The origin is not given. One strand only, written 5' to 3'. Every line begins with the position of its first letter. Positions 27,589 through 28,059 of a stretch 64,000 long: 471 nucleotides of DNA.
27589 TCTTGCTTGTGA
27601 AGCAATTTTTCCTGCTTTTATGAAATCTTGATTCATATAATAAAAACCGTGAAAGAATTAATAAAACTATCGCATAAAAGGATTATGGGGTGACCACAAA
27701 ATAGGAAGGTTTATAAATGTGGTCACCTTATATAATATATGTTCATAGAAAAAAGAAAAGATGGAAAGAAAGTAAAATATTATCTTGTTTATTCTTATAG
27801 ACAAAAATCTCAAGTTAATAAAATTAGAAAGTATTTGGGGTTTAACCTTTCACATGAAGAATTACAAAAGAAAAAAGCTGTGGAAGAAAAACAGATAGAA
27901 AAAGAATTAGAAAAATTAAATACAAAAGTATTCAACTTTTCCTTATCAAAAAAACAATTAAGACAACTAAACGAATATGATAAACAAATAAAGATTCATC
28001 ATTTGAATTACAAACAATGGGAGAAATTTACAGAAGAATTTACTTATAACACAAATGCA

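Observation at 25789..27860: MNT and Fic ORFs share a homologous N-terminal extension, each with matching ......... inverted repeats at its promoter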

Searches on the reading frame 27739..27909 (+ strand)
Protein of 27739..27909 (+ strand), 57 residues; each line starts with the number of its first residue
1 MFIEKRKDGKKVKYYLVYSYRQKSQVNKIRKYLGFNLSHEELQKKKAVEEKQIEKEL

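Call 10: find_homologous_proteins(query=window:27739-27909:+, max_evalue=0.01)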
Query seq(57 aa): no candidate shares three 5-residue words with the query. No homologue found.

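Call 11: search_protein_families(library=pfam, proteins=[window:27739-27909:+], max_evalue=10)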
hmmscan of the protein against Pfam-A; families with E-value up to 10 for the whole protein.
seq(57 aa): 0 families

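Call 25: predict_structure(alignment_id=A1)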
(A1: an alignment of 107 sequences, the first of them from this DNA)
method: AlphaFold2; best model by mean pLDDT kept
length: 46 residues; sequences in the alignment: 107
mean_pLDDT: 94.2   pTM: 0.66
mean pLDDT of the five models: 94.2, 93.7, 92.7, 92.6, 92.6
residues with pLDDT >= 90: 43; 70-90: 3; 50-70: 0; < 50: 0
segments of 3 or more residues with pLDDT < 50: none
pLDDT, mean of each block of 10 residues (from residue 1): 93 96 95 95 90
secondary structure, 60 per line:
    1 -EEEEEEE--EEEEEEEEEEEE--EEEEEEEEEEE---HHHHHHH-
elements in order: E2-8 E11-22 E25-35 H39-45
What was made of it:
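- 27739..27864 (+): Coding region of the Fic N-domain (aa 1-42; Fic-type, 'MFIEKRK….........…RKYLG'). AF2 pLDDT 94 with b2-8, b11-22, b25-35 and helix 39-45 (call 25).
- On AP2 / integrase arm-type three-stranded beta-sheet DNA-binding domains: The AF2 model has b2-8, b11-22, b25-35 and helix 39-45 at pLDDT 94 (call 25).
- Closest known: Type II antitoxins with N-terminal DNA-binding domains. Different: The predicted fold is a three-stranded beta meander plus helix, not RHH, AbrB or HTH (call 25).
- AF2 pLDDT 94 with a beta-beta-beta-alpha topology (call 25).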

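Call 29: fold_search(model_id=the predicted structure, library=pdb)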
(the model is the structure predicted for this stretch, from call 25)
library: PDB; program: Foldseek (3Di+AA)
matches with E <= 10: 302; with E <= 0.001: 0
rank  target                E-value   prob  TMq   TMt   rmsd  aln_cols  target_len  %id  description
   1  9r5y_C                1.0e+00  0.15  0.33  0.24   9.6        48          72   10  Crystal structure of the C-terminal domain of human TNC in complex with Adhiron 52 (released 2025-06-18)
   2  4jus_C                1.2e+00  0.11  0.29  0.18   4.6        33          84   12  Crystal structure of a fragment of Human HSPB6 (released 2014-02-05)
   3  4jus_G                1.5e+00  0.10  0.29  0.18   4.6        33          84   12  Crystal structure of a fragment of Human HSPB6 (released 2014-02-05)
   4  1y8c                  1.7e+00  0.13  0.36  0.10   7.1        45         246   13  Crystal structure of a S-adenosylmethionine-dependent methyltransferase from Clostridium acetobutylicum ATCC 824 (released 2004-12-28)
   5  7qep_C1               1.7e+00  0.12  0.33  0.14   5.0        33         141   15  Cryo-EM structure of the ribosome from Encephalitozoon cuniculi (released 2022-02-09)
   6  4xq8_A                1.8e+00  0.12  0.26  0.07   5.5        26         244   19  Human DNA polymerase lambda- MgdATP binary complex and complex with 6 paired DNA (released 2016-02-24)
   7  4ydz_A                2.0e+00  0.15  0.39  0.18   5.0        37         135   11  Stress-induced protein 1 from Caenorhabditis elegans (released 2015-06-10)
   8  5yuo_C                2.0e+00  0.12  0.36  0.17   6.0        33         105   18  Crystal structure of SSB protein from Pseudomonas aeruginosa PAO1 (released 2018-10-31)
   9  5dkw_A                2.3e+00  0.11  0.26  0.05   5.4        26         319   19  Ternary crystal structure of polymerase lambda with a GA mispair at the primer terminus with Ca2+ in the active (released 2016-02-24)
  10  2ygd_A                2.5e+00  0.07  0.30  0.13   3.5        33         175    9  Molecular architectures of the 24meric eye lens chaperone alphaB- crystallin elucidated by a triple hybrid approach (released 2011-12-07)
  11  5ohm_F                2.7e+00  0.13  0.40  0.23   4.7        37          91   16  K33-specific affimer bound to K33 diUb (released 2017-10-04)
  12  2wj5                  2.7e+00  0.08  0.32  0.19   3.9        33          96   12  Rat alpha crystallin domain (released 2009-08-11)
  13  9sfp_B                2.7e+00  0.08  0.34  0.05   5.7        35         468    6  Native cytoplasmic lattices from mouse oocytes (released 2026-03-18)
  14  4m5s_A                2.7e+00  0.07  0.31  0.20   4.1        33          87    9  Human alphaB crystallin core domain in complex with C-terminal peptide (released 2014-04-09)
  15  5ohl_A                2.7e+00  0.07  0.28  0.17   6.8        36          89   14  K6-specific affimer bound to K6 diUb (released 2017-10-04)
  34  3jtz                  3.3e+00  0.07  0.36  0.24   7.8        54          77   17  Structure of the arm-type binding domain of HPI integrase (released 2009-10-06)
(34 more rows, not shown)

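Call 30: search_protein_representatives(alignment_id=A1)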
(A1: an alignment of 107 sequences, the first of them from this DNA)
Query: 107 sequences, 46 profile positions. Proteins with E-value up to 0.001 (for the whole library): 274; up to 1e-10: 115; up to 1e-30: 0. The best 150 are listed.
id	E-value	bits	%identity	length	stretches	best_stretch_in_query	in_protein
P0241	1.9e-17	78.9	-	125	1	1-46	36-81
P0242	3.2e-17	78.1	-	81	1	1-46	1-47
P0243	1.4e-16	76.1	-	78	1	1-45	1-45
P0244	2.1e-16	75.5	-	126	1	1-45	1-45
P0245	4.0e-16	74.7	-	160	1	1-46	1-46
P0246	7.1e-16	73.8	-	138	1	1-46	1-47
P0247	3.1e-15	71.8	-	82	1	1-45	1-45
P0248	5.1e-15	71.1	-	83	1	1-45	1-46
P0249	5.6e-15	71.0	-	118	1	1-44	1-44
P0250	5.9e-15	70.9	-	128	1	1-46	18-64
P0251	7.0e-15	70.7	-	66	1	1-46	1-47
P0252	7.6e-15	70.6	-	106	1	1-45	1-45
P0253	9.0e-15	70.3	-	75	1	1-45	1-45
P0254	1.2e-14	69.9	-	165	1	1-44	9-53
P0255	1.7e-14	69.5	-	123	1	1-45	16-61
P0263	7.7e-14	67.3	-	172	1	1-46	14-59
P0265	8.9e-14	67.1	-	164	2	1-46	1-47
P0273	1.7e-13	66.2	-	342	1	1-46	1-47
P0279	3.1e-13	65.4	-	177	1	1-46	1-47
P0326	8.9e-12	60.7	-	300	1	1-46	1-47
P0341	2.0e-11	59.6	-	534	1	1-45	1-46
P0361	1.7e-10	56.6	-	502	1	1-44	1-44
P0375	8.3e-10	54.4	-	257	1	1-46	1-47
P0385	1.8e-09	53.4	-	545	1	1-46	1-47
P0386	2.1e-09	53.1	-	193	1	1-44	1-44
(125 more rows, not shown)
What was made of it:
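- A profile search of 1.84e9 representative proteins gave 274 clusters at E <= 1e-3 (call 30).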

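Call 32: find_encoding_contigs(protein=P0273, flank=2000, max_places=4)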
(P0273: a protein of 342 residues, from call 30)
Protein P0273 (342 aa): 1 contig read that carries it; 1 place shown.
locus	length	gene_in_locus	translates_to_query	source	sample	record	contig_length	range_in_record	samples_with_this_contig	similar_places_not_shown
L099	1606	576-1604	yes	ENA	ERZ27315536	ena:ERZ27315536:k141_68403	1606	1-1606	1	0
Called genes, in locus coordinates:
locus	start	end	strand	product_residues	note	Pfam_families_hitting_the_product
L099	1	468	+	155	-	?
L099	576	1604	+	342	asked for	PF00587:tRNA-synt_2b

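Call 33: search_protein_families(library=pfam, proteins=[P0273, P0385, P0341, P0361, P0279, P0386, P0326, P0265, P0375, P0263], max_evalue=0.01)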
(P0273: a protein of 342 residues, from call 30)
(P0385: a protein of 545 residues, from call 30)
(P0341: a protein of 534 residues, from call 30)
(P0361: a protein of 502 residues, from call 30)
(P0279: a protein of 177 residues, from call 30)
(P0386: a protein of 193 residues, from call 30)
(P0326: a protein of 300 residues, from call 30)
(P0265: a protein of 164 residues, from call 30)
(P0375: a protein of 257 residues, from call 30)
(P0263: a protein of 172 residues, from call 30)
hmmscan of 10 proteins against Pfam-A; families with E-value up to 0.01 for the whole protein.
P0273 (342 aa): 1 family
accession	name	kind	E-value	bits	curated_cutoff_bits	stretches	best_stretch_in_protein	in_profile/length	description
PF00587.30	tRNA-synt_2b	-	1.8e-17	64.4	29.3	1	177-342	7-172/179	tRNA synthetase class II core domain (G, H, P, S and T)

P0385 (545 aa): 2 families
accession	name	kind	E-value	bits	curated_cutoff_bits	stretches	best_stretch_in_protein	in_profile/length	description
PF00391.29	PEP-utilizers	-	2.7e-22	78.6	23.1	1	464-535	1-72/72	PEP-utilising enzyme, mobile domain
PF09124.16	Endonuc-dimeris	-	0.00071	20.1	22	1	143-189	6-51/54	T4 recombination endonuclease VII, dimerisation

P0341 (534 aa): 1 family
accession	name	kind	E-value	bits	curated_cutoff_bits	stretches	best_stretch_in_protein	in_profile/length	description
PF00391.29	PEP-utilizers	-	2.6e-24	85.1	23.1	1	456-527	1-72/72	PEP-utilising enzyme, mobile domain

P0361 (502 aa): 0 families

P0279 (177 aa): 1 family
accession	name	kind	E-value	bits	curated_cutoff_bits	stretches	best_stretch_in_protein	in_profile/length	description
PF01934.22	HepT-like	-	1e-18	67.6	23.5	1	73-168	1-119/120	Ribonuclease HepT-like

P0386 (193 aa): 6 families
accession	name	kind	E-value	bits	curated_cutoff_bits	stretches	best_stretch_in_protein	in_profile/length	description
PF10017.15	Methyltransf_33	-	4.2e-12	46.2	23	1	101-189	13-106/304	Histidine-specific methyltransferase, SAM-dependent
PF08242.18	Methyltransf_12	-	0.00023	22.3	30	1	155-190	2-39/98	Methyltransferase domain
PF13649.12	Methyltransf_25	-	0.0003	21.8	27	1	153-191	1-41/97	Methyltransferase domain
PF13847.12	Methyltransf_31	-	0.00077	19.6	27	1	149-193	3-50/145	Methyltransferase domain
PF08241.18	Methyltransf_11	-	0.0023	19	21.2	1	155-192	2-39/95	Methyltransferase domain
PF05148.21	Methyltransf_8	-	0.0083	16.5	27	0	134-167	57-90/219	Hypothetical methyltransferase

P0326 (300 aa): 1 family
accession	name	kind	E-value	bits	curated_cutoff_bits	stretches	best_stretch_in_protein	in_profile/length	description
PF02661.23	Fic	-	1.1e-23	84.3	24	1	150-251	2-93/93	Fic/DOC family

P0265 (164 aa): 1 family
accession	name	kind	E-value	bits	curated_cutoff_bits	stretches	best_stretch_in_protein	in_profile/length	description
PF11519.13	DUF3222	-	0.0047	17.3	25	1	127-151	33-57/75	Protein of unknown function (DUF3222)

P0375 (257 aa): 0 families

P0263 (172 aa): 1 family
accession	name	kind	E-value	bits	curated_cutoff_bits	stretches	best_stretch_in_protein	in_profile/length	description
PF00512.31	HisKA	-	0.00052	20.5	26.9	1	89-141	5-57/66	His Kinase A (phospho-acceptor) domain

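Call 35: find_encoding_contigs(protein=P0385, flank=2000, max_places=4)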
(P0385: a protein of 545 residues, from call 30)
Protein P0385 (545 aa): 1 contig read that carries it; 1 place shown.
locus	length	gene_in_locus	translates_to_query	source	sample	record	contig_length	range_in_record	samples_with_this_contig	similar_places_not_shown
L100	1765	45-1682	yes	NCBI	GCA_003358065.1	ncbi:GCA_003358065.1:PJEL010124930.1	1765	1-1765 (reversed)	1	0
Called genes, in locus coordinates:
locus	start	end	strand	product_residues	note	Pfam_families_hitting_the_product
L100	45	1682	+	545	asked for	PF00391:PEP-utilizers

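Call 36: find_encoding_contigs(protein=P0279, flank=2000, max_places=4)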
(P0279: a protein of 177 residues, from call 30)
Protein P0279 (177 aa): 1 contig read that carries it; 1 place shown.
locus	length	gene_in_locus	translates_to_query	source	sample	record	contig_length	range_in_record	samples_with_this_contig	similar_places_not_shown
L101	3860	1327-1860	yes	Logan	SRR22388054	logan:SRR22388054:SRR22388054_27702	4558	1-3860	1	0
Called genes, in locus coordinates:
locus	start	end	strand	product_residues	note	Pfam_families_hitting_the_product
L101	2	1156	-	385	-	?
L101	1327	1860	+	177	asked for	PF01934:HepT-like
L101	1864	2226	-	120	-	PF01252:Peptidase_A8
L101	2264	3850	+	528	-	-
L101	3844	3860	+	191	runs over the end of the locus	-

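Call 42: search_protein_families(library=ncbifam, proteins=[window:27739-27909:+], max_evalue=1)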
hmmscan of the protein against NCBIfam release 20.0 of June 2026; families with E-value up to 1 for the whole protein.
seq(57 aa): 1 family
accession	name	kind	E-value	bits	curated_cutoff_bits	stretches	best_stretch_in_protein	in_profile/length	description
TIGR03798.1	leader_Nif11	subfamily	0.059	13.6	32.3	1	23-56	29-61/68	Nif11-like leader peptide family RiPP precursor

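Call 43: search_solved_structures(query=A1, max_evalue=10, show_alignments=3)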
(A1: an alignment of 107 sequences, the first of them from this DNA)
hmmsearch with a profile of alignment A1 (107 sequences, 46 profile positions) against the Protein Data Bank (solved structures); distinct sequences matched with E-value up to 10: 0.
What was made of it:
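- On AP2 / integrase arm-type three-stranded beta-sheet DNA-binding domains: There are no Pfam, NCBIfam or PDB-sequence hits (calls 11, 42, 43).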

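Call 56: search_protein_families(library=pfam, alignment_id=A4, max_evalue=0.001)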
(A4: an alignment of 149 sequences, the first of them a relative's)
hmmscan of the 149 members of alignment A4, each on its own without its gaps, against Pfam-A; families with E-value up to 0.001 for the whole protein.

A. member 1, P0241 (125 aa): 0 families

B. families by the number of members that match (of 149 scanned): 19 families
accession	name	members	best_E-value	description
PF18765.7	Polbeta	10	2.2e-17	Polymerase beta, Nucleotidyltransferase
PF01909.29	NTP_transf_2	10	2.2e-15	Nucleotidyltransferase domain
PF22600.2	MTPAP-like_central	4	1.4e-05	Poly(A) RNA polymerase, mitochondrial-like, central palm domain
PF02661.23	Fic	3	1.1e-23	Fic/DOC family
PF00587.30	tRNA-synt_2b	3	1.8e-17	tRNA synthetase class II core domain (G, H, P, S and T)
PF00391.29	PEP-utilizers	2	2.6e-24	PEP-utilising enzyme, mobile domain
PF09912.14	DUF2141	1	3.6e-22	Uncharacterized protein conserved in bacteria (DUF2141)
PF01934.22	HepT-like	1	1e-18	Ribonuclease HepT-like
PF10017.15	Methyltransf_33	1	4.2e-12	Histidine-specific methyltransferase, SAM-dependent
PF01194.22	RNA_pol_N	1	1.1e-09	RNA polymerases N / 8 kDa subunit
PF05746.21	DALR_1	1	1.2e-05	DALR anticodon binding domain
PF01193.29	RNA_pol_L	1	0.00011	RNA polymerase Rpb3/Rpb11 dimerisation domain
PF08242.18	Methyltransf_12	1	0.00023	Methyltransferase domain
PF02635.20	DsrE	1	0.00026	DsrE/DsrF-like family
PF13649.12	Methyltransf_25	1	0.0003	Methyltransferase domain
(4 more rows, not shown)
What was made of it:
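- Closest known: Type II antitoxins with N-terminal DNA-binding domains. Different: The same domain is also fused to the toxin-type HepT, to Fic and to housekeeping enzymes (calls 33, 56).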

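Call 60: fold_search(model_id=the predicted structure, library=viral)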
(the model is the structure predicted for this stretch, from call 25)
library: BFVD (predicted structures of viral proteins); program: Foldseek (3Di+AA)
matches with E <= 10: 667; with E <= 0.001: 0
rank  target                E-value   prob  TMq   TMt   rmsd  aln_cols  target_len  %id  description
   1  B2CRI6                1.1e-01  0.69  0.46  0.31   4.1        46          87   17  Uncharacterized protein [Betalipothrixvirus uzonense]
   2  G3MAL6                3.5e-01  0.30  0.38  0.20   5.6        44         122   20  Gp475 [Bacillus phage G]
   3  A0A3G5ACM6            3.7e-01  0.38  0.39  0.10   4.0        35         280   26  Uncharacterized protein [Hyperionvirus sp.]
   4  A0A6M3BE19            3.7e-01  0.35  0.37  0.28   3.8        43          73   21  (no name in the UniProt tables at hand)
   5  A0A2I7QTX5            4.0e-01  0.80  0.51  0.27   2.9        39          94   13  (no name in the UniProt tables at hand)
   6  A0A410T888            5.0e-01  0.84  0.57  0.13   1.8        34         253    6  Uncharacterized protein [Pseudomonas phage Henu5]
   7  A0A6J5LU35            5.0e-01  0.38  0.43  0.40   5.0        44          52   11  Toprim domain-containing protein [uncultured Caudovirales phage]
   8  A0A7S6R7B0            5.4e-01  0.25  0.39  0.31   4.3        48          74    6  Uncharacterized protein [Burkholderia phage Maja]
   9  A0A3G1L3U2            5.8e-01  0.54  0.42  0.21   2.6        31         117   19  Uncharacterized protein [Synechococcus phage S-CBWM1]
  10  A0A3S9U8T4            5.8e-01  0.51  0.53  0.47   4.0        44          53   18  Uncharacterized protein [Streptomyces phage Hiyaa]
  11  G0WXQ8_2              5.8e-01  0.23  0.46  0.03  10.0        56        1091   12  RNA-directed RNA polymerase L (Fragment) [Soybean cyst nematode associated rice stripe virus]
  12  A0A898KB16            6.2e-01  0.25  0.48  0.29   4.0        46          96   20  (no name in the UniProt tables at hand)
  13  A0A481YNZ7            7.2e-01  0.41  0.53  0.09   3.2        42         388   21  Ribonuclease III [Pithovirus LCDPAC01]
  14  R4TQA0                7.8e-01  0.18  0.38  0.16   3.6        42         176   24  (no name in the UniProt tables at hand)
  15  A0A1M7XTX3            9.0e-01  0.63  0.64  0.32   3.6        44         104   11  Uncharacterized protein (Fragment) [Cedratvirus A11]
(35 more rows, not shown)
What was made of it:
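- On AP2 / integrase arm-type three-stranded beta-sheet DNA-binding domains: The best Foldseek E is 1.0 in PDB, with 3jtz at E 3.3, and 0.11 in BFVD (calls 29, 60).
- Tried and rejected: Foldseek against PDB and BFVD gave nothing significant (calls 29, 60).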

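Call 64: find_encoding_contigs(protein=P0326, flank=1500, max_places=3)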
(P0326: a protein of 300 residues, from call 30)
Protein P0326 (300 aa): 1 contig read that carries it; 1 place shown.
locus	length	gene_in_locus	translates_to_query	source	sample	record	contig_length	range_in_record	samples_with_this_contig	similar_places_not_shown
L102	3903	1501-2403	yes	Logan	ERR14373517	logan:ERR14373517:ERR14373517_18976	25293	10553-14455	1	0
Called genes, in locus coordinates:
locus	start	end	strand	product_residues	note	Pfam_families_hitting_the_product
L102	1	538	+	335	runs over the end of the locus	-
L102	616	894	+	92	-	-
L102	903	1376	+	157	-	-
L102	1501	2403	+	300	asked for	PF02661:Fic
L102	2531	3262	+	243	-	PF10584:Proteasome_A_N, PF00227:Proteasome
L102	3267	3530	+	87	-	-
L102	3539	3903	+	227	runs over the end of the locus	PF01172:SBDS_N, PF09377:SBDS_domain_II, PF20268:SBDS_C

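Call 65: find_encoding_contigs(protein=P0386, flank=1500, max_places=3)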
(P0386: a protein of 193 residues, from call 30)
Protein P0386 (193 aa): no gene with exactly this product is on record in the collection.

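Call 66: find_encoding_contigs(protein=P0341, flank=1500, max_places=3)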
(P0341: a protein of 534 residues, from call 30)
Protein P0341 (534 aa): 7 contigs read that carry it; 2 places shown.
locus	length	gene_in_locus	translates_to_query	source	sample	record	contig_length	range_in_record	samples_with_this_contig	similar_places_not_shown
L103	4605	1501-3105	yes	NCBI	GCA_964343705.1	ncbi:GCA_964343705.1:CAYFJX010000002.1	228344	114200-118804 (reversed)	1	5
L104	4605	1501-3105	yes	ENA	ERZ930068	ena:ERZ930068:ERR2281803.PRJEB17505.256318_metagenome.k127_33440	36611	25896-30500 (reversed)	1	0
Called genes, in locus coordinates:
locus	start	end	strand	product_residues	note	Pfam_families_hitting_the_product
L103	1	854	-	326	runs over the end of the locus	PF02002:TFIIE_alpha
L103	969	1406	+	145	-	-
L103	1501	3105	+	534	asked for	PF00391:PEP-utilizers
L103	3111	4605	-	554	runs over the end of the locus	PF18262:PhetRS_B1 (faint), PF01409:tRNA-synt_2d (faint), PF03484:B5, PF17759:tRNA_synthFbeta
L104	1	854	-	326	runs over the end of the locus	PF02002:TFIIE_alpha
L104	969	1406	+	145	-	-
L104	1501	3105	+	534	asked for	PF00391:PEP-utilizers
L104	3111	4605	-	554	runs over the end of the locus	PF18262:PhetRS_B1 (faint), PF01409:tRNA-synt_2d (faint), PF03484:B5, PF17759:tRNA_synthFbeta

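Call 67: find_encoding_contigs(protein=P0361, flank=1500, max_places=3)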
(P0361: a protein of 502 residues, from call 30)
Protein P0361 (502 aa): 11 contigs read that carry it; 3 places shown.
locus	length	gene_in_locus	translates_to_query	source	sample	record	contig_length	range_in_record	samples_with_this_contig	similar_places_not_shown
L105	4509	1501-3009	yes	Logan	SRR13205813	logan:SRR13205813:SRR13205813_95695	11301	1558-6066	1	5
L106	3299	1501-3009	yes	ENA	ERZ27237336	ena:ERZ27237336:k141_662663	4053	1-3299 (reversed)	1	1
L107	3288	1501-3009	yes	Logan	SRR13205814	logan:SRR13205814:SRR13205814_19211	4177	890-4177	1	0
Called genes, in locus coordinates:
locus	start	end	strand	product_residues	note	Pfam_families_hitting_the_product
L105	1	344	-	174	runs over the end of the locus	PF01923:Cob_adeno_trans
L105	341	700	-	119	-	-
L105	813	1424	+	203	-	PF00174:Oxidored_molyb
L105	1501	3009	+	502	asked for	-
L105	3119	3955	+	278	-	PF01925:TauE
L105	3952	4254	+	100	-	PF07843:DUF1634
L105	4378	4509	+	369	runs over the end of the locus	PF01490:Aa_trans (faint), PF03222:Trp_Tyr_perm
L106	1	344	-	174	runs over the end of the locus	PF01923:Cob_adeno_trans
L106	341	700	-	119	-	-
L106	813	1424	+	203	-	PF00174:Oxidored_molyb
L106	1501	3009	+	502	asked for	-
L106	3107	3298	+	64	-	?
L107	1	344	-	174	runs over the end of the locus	PF01923:Cob_adeno_trans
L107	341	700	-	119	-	-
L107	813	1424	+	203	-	PF00174:Oxidored_molyb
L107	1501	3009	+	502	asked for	-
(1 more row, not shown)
